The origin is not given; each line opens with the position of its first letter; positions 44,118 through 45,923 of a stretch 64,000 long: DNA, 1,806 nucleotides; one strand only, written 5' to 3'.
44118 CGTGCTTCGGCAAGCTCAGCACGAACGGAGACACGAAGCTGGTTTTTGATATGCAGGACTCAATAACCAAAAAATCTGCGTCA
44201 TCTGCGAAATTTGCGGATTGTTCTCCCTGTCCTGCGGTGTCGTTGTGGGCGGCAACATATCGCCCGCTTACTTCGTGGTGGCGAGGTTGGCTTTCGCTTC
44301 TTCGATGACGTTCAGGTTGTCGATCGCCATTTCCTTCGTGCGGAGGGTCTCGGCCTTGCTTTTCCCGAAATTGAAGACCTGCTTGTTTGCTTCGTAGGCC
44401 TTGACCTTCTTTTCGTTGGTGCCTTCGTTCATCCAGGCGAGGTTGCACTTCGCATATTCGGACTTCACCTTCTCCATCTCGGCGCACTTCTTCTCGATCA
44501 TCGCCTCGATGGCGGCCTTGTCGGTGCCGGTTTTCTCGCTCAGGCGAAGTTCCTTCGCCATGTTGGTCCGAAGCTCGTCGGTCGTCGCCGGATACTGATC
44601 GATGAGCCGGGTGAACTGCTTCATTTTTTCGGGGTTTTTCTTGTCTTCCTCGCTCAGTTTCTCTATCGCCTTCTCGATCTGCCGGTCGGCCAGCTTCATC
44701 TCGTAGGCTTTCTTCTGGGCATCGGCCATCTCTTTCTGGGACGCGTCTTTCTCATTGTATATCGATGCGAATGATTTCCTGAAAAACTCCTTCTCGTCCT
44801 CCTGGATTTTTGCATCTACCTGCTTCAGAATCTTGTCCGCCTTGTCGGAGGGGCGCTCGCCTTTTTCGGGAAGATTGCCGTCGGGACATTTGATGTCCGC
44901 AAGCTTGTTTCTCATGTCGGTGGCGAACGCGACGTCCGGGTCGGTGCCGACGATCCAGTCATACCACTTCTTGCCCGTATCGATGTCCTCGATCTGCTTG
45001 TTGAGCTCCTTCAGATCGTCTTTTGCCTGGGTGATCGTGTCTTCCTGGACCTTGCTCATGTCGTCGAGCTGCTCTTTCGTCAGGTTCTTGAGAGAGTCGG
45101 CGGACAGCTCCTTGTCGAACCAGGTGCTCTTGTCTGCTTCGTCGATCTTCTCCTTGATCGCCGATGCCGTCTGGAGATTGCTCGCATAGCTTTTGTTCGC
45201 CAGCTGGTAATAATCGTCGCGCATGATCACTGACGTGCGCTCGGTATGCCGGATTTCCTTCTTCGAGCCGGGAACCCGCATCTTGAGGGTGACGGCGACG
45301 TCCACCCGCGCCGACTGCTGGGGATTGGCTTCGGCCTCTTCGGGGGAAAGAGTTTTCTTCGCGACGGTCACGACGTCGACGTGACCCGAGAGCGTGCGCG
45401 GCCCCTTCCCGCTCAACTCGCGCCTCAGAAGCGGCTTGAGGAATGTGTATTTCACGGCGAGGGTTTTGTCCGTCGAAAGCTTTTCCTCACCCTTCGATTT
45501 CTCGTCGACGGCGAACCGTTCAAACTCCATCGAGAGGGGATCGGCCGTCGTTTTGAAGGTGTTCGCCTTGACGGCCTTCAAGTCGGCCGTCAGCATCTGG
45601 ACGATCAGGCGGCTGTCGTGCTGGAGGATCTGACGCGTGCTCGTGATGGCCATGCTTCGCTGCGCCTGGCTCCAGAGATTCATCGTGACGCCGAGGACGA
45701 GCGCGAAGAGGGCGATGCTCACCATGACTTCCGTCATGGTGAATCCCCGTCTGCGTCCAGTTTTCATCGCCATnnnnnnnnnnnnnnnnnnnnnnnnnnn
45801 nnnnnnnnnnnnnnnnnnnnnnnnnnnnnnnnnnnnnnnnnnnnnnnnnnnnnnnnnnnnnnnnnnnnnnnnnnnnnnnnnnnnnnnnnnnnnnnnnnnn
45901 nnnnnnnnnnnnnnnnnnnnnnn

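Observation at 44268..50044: Pseudopilin cluster 2 on the minus strand: TPR membrane protein, ~960-aa secreted giant, pseudopilin, and a pilin with a 400-aa charged coiled-coil tail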

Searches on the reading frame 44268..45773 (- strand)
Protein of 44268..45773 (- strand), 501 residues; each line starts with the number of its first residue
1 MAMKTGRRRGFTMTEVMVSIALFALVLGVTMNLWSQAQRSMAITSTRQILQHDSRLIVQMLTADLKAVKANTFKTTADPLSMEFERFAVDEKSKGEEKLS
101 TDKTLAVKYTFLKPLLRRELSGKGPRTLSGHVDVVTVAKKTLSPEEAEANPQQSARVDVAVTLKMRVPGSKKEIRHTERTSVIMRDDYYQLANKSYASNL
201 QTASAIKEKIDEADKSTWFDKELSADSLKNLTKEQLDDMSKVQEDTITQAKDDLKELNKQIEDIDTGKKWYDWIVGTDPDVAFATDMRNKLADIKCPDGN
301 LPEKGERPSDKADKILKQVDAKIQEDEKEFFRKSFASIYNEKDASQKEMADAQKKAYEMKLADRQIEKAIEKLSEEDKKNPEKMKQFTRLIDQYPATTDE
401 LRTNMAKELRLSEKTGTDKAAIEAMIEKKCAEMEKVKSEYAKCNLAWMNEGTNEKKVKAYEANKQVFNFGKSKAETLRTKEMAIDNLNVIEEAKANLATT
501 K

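Call 3: search_protein_families(library=pfam, proteins=[window:44268-45773:-], max_evalue=1)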
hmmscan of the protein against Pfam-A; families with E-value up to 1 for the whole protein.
window:44268-45773:- (501 aa): 2 families
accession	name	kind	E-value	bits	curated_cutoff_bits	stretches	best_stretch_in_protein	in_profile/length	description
PF07963.17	N_methyl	-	2.9e-06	27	21.2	1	7-30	3-26/27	Prokaryotic N-terminal methylation motif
PF19196.5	DUF5871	-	0.42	10.9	26.9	1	212-269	35-92/137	Family of unknown function (DUF5871)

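Call 4: search_protein_families(library=ncbifam, proteins=[window:44268-45773:-], max_evalue=1)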
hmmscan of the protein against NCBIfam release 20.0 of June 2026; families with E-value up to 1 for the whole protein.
window:44268-45773:- (501 aa): 13 families
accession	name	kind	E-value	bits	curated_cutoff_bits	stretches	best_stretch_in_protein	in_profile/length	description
TIGR02532.1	IV_pilin_GFxxxE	domain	2.6e-05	23.9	16.3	1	8-30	1-23/24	prepilin-type N-terminal cleavage/methylation domain-containing protein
NF041013.1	T4P_ComGE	equivalog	0.0008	19.5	49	1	9-49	4-44/83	competence type IV pilus minor pilin ComGE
TIGR01711.1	gspJ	equivalog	0.0011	18.9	64.85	1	9-78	1-70/192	type II secretion system minor pseudopilin GspJ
NF047828.1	T3SSXpsI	equivalog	0.0049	16.9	150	1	9-66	2-61/132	type II secretion system protein XpsI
NF041002.1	pilin_ComGF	equivalog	0.0056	16.9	80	1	9-73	2-63/139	competence type IV pilus minor pilin ComGF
TIGR02599.1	TIGR02599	subfamily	0.0063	15.8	256.5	1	10-72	1-63/361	Verru_Chthon cassette protein C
NF007800.0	PRK10506.1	equivalog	0.0066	16.3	158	1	5-50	5-51/163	prepilin peptidase-dependent protein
TIGR02596.1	TIGR02596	subfamily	0.023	14.8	70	1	11-72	1-56/196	Verru_Chthon cassette protein D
NF007848.0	PRK10557.1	equivalog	0.026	13.8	120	1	5-66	7-68/192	prepilin peptidase-dependent protein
TIGR01708.2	typeII_sec_gspH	equivalog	0.028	14.4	80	1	9-52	2-45/169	type II secretion system minor pseudopilin GspH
NF007660.0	PRK10332.1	equivalog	0.031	14.8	86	1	4-55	4-56/107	prepilin-type N-terminal cleavage/methylation domain-containing protein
TIGR01707.1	gspI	equivalog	0.034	14.6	44.35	1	10-43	1-34/101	type II secretion system minor pseudopilin GspI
NF007862.0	PRK10574.1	equivalog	0.035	14.2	138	1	7-50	3-46/145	prepilin peptidase-dependent pilin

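Call 7: find_homologous_proteins(query=window:44268-45773:-)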
Query window:44268-45773:- (501 aa): 19 proteins with E <= 0.001 among 8000 candidates.
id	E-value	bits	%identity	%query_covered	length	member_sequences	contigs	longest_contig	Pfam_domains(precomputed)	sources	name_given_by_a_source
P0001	2.0e-287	972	91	100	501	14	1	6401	-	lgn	-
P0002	7.1e-277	937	88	100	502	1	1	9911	PF07963.18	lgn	-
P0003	1.7e-273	926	87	100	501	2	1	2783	PF07963.18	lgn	-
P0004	7.5e-250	848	78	100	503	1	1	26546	PF07963.18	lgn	-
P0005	2.4e-244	830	76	100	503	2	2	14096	PF07963.18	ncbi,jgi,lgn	ncbi:MAG TPA: prepilin-type N-terminal cleavage/methylation domain-containing protein [Candidatus Oz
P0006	3.4e-236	803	75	100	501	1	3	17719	PF07963.18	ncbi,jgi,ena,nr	ncbi:MAG TPA: prepilin-type N-terminal cleavage/methylation domain-containing protein [Candidatus Oz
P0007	3.4e-234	796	74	99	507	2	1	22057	PF07963.18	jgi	-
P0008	9.8e-180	617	58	99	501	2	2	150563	-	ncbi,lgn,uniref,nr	ncbi:MAG: hypothetical protein OZSIB_0376 [Candidatus Ozemobacter sibiricus]|uniref:Uncharacterized 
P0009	4.5e-179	615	58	99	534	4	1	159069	PF07963.18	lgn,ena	-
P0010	2.7e-108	381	42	98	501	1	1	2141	PF07963.18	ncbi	ncbi:MAG: hypothetical protein ACD_39C01068G0001, partial [uncultured bacterium]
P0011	5.9e-106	374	42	97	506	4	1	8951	-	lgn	-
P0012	6.4e-105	370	41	98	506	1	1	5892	PF07963.18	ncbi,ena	-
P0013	6.1e-104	367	42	98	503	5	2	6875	-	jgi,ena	-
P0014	3.7e-102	361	41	98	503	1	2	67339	-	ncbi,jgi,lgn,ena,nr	ncbi:MAG: hypothetical protein CVV42_16165 [Candidatus Riflebacteria bacterium HGW-Riflebacteria-2]|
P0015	3.0e-100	355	39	99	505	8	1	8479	-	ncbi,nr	ncbi:MAG TPA: hypothetical protein DCG57_05060 [Candidatus Riflebacteria bacterium]|nr:hypothetical 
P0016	2.0e-92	329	38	98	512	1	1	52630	PF07963.18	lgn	-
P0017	1.4e-91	326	37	97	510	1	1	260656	-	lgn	-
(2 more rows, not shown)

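Call 19: find_encoding_contigs(protein=P0017, flank=10000, max_places=2)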
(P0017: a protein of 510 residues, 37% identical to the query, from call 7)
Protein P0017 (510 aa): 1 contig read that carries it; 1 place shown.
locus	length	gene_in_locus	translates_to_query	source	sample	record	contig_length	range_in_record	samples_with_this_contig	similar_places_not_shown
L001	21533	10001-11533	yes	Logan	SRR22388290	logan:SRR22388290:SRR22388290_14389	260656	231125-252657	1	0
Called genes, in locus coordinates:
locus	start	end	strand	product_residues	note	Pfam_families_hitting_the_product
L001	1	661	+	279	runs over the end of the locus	-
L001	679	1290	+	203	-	-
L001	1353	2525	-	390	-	-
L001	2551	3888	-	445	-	PF00072:Response_reg, PF00158:Sigma54_activat, PF14532:Sigma54_activ_2, PF00004:AAA, PF07728:AAA_5 (weak), PF25601:AAA_lid_14, PF02954:HTH_8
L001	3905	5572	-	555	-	PF00672:HAMP, PF00512:HisKA, PF14501:HATPase_c_5 (faint), PF02518:HATPase_c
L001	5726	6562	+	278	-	-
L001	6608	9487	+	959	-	-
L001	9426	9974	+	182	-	-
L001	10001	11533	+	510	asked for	-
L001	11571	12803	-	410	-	PF12704:MacB_PCD (weak), PF02687:FtsX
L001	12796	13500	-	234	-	PF00005:ABC_tran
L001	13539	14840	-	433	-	PF02687:FtsX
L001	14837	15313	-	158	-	-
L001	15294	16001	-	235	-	PF12796:Ank_2, PF13857:Ank_5, PF00023:Ank (weak), PF13637:Ank_4 (weak), PF12796:Ank_2 (weak), PF13637:Ank_4 (weak), PF13857:Ank_5, PF00023:Ank, +1 more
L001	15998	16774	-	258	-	-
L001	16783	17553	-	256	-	-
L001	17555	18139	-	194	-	-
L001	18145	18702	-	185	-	-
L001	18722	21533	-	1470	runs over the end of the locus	-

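Call 20: find_encoding_contigs(protein=P0008, flank=10000, max_places=2)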
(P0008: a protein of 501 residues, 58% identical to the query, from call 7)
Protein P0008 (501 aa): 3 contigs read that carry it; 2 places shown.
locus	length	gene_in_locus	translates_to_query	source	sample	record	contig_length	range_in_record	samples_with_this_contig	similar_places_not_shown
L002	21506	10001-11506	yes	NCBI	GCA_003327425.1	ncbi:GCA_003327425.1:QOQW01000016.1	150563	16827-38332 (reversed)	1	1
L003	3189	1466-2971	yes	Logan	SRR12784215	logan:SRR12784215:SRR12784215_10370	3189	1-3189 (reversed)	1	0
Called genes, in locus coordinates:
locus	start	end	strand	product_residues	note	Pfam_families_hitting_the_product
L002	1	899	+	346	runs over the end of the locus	PF00108:Thiolase_N (weak), PF08541:ACP_syn_III_C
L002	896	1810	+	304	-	PF12146:Hydrolase_4 (weak), PF00561:Abhydrolase_1, PF12697:Abhydrolase_6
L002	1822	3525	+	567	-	PF00501:AMP-binding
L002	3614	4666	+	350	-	PF01073:3Beta_HSD, PF01370:Epimerase, PF02719:Polysacc_synt_2, PF04321:RmlD_sub_bind, PF05368:NmrA, PF13460:NAD_binding_10, PF16363:GDP_Man_Dehyd, PF07993:NAD_binding_4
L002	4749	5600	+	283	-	PF02401:LYTB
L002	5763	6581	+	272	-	-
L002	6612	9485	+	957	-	-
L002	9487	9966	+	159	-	PF07963:N_methyl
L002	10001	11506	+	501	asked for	-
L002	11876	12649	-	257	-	PF00561:Abhydrolase_1 (faint), PF12146:Hydrolase_4, PF12697:Abhydrolase_6 (weak), PF00326:Peptidase_S9 (faint), PF09752:ABHD18 (weak)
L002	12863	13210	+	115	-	PF01740:STAS, PF13466:STAS_2 (weak)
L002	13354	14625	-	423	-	-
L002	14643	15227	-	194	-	-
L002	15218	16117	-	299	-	PF09924:LPG_synthase_C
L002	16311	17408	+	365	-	PF00724:Oxidored_FMN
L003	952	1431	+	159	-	PF07963:N_methyl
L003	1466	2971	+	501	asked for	-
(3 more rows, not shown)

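Call 22: search_solved_structures(query=A1, max_evalue=10)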
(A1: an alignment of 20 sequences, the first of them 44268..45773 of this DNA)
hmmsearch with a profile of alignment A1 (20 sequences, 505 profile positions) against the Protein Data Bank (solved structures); distinct sequences matched with E-value up to 10: 4.
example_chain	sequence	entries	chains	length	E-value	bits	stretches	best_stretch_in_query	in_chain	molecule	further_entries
9laa_A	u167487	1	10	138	0.96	11.3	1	2-29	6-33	Type IV pilin protein PilA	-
2n2a_A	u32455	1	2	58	1.2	11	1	13-50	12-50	Receptor tyrosine-protein kinase erbB-2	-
9h9q_A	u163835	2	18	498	1.4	10.8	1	388-456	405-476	Tubulin gamma chain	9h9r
7anz_B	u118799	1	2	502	1.4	10.8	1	388-456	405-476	Tubulin gamma chain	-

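Call 25: predict_structure(alignment_id=A1)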
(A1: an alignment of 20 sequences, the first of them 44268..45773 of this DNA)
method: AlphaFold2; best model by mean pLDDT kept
length: 501 residues; sequences in the alignment: 20
mean_pLDDT: 74.5   pTM: 0.47
mean pLDDT of the five models: 74.5, 72.8, 69.0, 67.3, 66.5
residues with pLDDT >= 90: 23; 70-90: 343; 50-70: 71; < 50: 64
segments of 3 or more residues with pLDDT < 50: 1-8, 22-34, 194-221, 268-276
pLDDT, mean of each block of 10 residues (from residue 1): 43 54 46 51 71 83 82 82 83 58 84 88 82 86 67 74 82 84 69 42 34 37 61 75 82 84 62 49 83 84 84 90 87 88 86 86 77 79 74 84 86 85 88 90 86 78 80 82 84 73 38
secondary structure, 60 per line:
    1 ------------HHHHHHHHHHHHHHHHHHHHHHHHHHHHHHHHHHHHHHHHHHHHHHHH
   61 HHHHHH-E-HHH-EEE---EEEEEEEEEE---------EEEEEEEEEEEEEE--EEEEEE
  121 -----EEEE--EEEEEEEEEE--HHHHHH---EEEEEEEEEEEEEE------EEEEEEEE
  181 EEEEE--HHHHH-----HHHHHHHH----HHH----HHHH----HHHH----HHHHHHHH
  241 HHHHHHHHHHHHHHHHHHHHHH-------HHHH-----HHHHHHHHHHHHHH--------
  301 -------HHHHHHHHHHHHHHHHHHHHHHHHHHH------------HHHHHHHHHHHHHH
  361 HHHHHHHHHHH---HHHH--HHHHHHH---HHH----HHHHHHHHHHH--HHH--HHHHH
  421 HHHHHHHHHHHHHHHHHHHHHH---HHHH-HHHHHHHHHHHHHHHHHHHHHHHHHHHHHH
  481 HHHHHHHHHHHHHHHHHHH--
elements in order: H13-66 E74-76 E80-89 E99-112 E115-120 E126-129 E132-141 H144-149 E153-166 E173-185 H188-192 H198-205 H217-220 H225-228 H233-262 H270-273 H279-292 H308-334 H347-371 H375-378 H381-387 H398-408 H416-442 H446-449 H451-499

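Call 56: search_protein_families(library=pfam, proteins=[L001:6608-6950:+], max_evalue=10)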
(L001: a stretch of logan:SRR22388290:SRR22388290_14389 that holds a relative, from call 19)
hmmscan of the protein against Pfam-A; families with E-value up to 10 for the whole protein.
L001:6608-6950:+ (114 aa): 1 family
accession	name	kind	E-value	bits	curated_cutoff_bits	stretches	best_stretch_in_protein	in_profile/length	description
PF09391.15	DUF2000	-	0.15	12.5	25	1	78-101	40-63/133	Protein of unknown function (DUF2000)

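Call 74: fold_search(model_id=the predicted structure, library=pdb)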
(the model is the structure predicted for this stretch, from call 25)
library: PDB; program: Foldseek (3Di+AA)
matches with E <= 10: 386; with E <= 0.001: 0
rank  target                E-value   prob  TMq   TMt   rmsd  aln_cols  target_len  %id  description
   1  9a69_B                5.5e-02  0.10  0.09  0.07  104.0       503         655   12  Integrative model of MCPB-MCPC by crosslinking MS and deep learning (released 2024-09-18)
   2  6yfe_AB               2.6e-01  0.38  0.11  0.29  12.8       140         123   10  Virus-like particle of Beihai levi-like virus 19 (released 2020-09-02)
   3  6h2x                  2.9e-01  0.11  0.10  0.13  44.5       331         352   14  MukB coiled-coil elbow from E. coli (released 2019-03-06)
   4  2qud_B                3.4e-01  0.10  0.07  0.18  16.4       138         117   14  PP7 Coat Protein Dimer (released 2007-12-18)
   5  7a41_B                3.5e-01  0.20  0.08  0.10  14.2       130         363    9  MALT1 in complex with a NVS-MALT1 chemical probe (released 2020-12-02)
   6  9mke_B                3.5e-01  0.16  0.09  0.11  12.2       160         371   11  Crystal structure of MALT1 in complex with an allosteric inhibitor (released 2025-10-29)
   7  5xg2                  3.7e-01  0.16  0.13  0.23  36.2       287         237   16  Crystal structure of a coiled-coil segment (residues 345-468 and 694-814) of Pyrococcus yayanosii Smc (released 2017-06-07)
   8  2ch7_B                4.1e-01  0.12  0.09  0.14  45.3       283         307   15  Crystal structure of the cytoplasmic domain of a bacterial chemoreceptor from Thermotoga maritima (released 2006-04-18)
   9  9mkc_B                4.6e-01  0.16  0.08  0.11  14.3       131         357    9  Crystal structure of MALT1 in complex with an allosteric inhibitor (released 2025-10-29)
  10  6yfl_AB               4.8e-01  0.14  0.09  0.20  17.2       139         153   13  Virus-like particle of bacteriophage ESE020 (released 2020-09-02)
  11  6ixf_A                4.8e-01  0.12  0.10  0.17  19.5       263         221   11  Crystal structure of SeMet apo SH3BP5 (P41) (released 2019-03-20)
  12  8v4x_B                5.0e-01  0.16  0.08  0.11  12.3       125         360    7  Structure of MALT1 in complex with an allosteric inhibitor (released 2024-05-01)
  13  1una_A                5.0e-01  0.14  0.07  0.22  12.0       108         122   10  UNASSEMBLED VIRUS COAT PROTEIN DIMER, BACTERIOPHAGE RNA-BINDING DIMER (released 1996-11-08)
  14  3v55                  5.0e-01  0.13  0.09  0.11  12.6       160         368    8  Human MALT1 (334-719) in its ligand free form (released 2012-03-14)
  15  9mkc_A                5.0e-01  0.12  0.09  0.11  12.7       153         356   10  Crystal structure of MALT1 in complex with an allosteric inhibitor (released 2025-10-29)
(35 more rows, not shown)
